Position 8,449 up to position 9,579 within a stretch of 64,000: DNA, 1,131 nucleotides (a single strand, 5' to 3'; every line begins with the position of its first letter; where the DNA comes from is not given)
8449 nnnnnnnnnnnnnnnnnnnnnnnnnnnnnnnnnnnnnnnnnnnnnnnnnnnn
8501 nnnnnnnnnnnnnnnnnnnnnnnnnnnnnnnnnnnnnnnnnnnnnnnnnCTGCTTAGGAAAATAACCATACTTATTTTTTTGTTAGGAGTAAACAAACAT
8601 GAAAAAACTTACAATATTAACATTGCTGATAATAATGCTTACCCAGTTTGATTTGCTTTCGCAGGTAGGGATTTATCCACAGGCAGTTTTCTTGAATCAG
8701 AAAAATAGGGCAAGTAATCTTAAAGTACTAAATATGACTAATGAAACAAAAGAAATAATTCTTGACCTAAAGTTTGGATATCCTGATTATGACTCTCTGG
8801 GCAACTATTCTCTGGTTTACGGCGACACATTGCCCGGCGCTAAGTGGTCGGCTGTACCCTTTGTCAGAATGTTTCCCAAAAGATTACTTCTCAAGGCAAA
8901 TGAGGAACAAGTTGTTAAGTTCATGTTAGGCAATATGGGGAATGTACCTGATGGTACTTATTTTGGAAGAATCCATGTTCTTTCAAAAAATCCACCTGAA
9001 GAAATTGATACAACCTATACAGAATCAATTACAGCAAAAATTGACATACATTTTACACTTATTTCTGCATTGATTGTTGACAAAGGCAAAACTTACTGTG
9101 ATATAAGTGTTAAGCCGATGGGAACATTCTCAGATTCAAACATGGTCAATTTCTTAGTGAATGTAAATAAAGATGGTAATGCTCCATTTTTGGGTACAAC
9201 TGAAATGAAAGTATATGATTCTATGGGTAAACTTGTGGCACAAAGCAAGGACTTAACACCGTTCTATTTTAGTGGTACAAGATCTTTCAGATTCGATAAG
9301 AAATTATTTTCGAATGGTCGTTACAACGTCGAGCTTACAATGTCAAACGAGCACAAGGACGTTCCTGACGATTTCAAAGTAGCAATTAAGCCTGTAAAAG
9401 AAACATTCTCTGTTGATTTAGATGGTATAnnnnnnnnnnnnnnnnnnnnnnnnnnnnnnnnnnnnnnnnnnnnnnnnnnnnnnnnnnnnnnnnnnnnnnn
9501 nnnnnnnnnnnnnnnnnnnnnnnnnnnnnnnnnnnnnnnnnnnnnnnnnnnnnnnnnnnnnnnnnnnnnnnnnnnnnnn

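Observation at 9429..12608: Usher-like outer-membrane protein fused to a CarbopepD_reg-like beta-sandwich and a C-terminal OmpA peptidoglycan-anchor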

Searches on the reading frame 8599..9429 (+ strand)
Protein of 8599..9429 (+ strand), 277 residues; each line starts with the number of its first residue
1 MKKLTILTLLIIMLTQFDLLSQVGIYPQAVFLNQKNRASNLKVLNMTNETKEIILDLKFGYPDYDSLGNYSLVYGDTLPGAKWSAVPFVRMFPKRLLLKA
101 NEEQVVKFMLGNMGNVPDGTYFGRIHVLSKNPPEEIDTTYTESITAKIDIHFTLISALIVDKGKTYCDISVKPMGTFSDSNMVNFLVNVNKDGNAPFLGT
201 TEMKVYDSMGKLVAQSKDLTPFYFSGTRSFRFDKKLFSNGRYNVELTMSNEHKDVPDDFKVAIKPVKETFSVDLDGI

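Call 6: search_protein_families(library=pfam, proteins=[window:8599-9429:+], max_evalue=0.1)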
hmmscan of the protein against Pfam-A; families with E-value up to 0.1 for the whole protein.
window:8599-9429:+ (277 aa): 2 families
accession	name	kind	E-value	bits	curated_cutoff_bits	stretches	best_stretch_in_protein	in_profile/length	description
PF13585.12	CHU_C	-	0.01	16.4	27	0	200-251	28-75/86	CHU_C Type IX secretion signal domain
PF18962.6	Por_Secre_tail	-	0.086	13.6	27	0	197-251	18-67/75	Secretion system C-terminal sorting domain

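Call 21: find_homologous_proteins(query=window:8599-9429:+)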
Query window:8599-9429:+ (277 aa): 21 proteins with E <= 0.001 among 348 candidates.
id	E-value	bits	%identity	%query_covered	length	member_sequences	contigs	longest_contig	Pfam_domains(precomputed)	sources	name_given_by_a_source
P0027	1.7e-180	616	100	100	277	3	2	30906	-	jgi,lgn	-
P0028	1.7e-154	531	83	100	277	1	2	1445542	-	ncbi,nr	ncbi:MAG: hypothetical protein KIT33_05545 [Candidatus Kapabacteria bacterium]|nr:hypothetical prote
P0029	7.4e-144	496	77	100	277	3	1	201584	-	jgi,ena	jgi:hypothetical protein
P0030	9.0e-138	476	73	100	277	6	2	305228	-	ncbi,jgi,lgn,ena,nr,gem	ncbi:MAG: hypothetical protein KGZ71_12000 [Desulfobulbaceae bacterium]|nr:hypothetical protein [Can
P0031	1.9e-131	455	70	100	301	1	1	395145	-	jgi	jgi:hypothetical protein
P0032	4.4e-129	447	70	100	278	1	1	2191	-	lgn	-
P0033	1.2e-126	439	69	100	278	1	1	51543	-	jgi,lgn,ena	-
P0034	1.3e-123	429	68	100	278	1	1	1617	-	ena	-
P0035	3.4e-120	418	65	99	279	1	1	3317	-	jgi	-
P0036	9.7e-118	410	63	100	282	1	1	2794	-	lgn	-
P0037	1.0e-111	391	61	100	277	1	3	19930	-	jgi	jgi:hypothetical protein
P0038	6.1e-103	362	57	100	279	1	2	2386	-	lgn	-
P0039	7.3e-97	342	55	100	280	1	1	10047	-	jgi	jgi:hypothetical protein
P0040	4.6e-93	329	56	94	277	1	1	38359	-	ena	-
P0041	1.3e-89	318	53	99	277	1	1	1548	-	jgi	jgi:hypothetical protein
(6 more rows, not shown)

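Call 25: search_solved_structures(query=A3, max_evalue=10)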
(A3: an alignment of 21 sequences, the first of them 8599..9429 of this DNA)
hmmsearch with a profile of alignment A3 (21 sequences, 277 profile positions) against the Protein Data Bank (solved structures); distinct sequences matched with E-value up to 10: 0.

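Call 40: predict_structure(alignment_id=A3)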
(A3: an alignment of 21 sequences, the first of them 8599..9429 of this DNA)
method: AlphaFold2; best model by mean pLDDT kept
length: 277 residues; sequences in the alignment: 21
mean_pLDDT: 79.1   pTM: 0.66
mean pLDDT of the five models: 79.1, 78.7, 77.6, 72.2, 59.1
residues with pLDDT >= 90: 73; 70-90: 149; 50-70: 22; < 50: 33
segments of 3 or more residues with pLDDT < 50: 17-21, 62-80, 141-148
pLDDT, mean of each block of 10 residues (from residue 1): 84 58 77 90 87 81 40 42 78 90 93 86 81 59 47 75 88 88 89 84 94 89 79 93 93 79 86 86
secondary structure, 60 per line:
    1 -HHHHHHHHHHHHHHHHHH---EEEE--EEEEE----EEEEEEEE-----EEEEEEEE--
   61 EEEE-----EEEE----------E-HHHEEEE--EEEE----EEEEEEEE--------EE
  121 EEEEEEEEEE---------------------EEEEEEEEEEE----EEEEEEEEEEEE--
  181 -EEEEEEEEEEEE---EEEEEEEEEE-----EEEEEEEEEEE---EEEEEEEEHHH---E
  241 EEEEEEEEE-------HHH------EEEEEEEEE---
elements in order: H2-19 E23-26 E29-33 E38-45 E51-58 E61-64 E70-73 E89-92 E95-98 E103-110 E119-130 E152-162 E167-178 E182-193 E197-206 E212-222 E226-233 E240-249 E266-274
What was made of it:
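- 8599..9432 (+): Periplasmic chaperone candidate: 277 aa, two beta domains. Its stop codon overlaps the usher start by 4 nt. AF2 pLDDT 79 (call 40).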
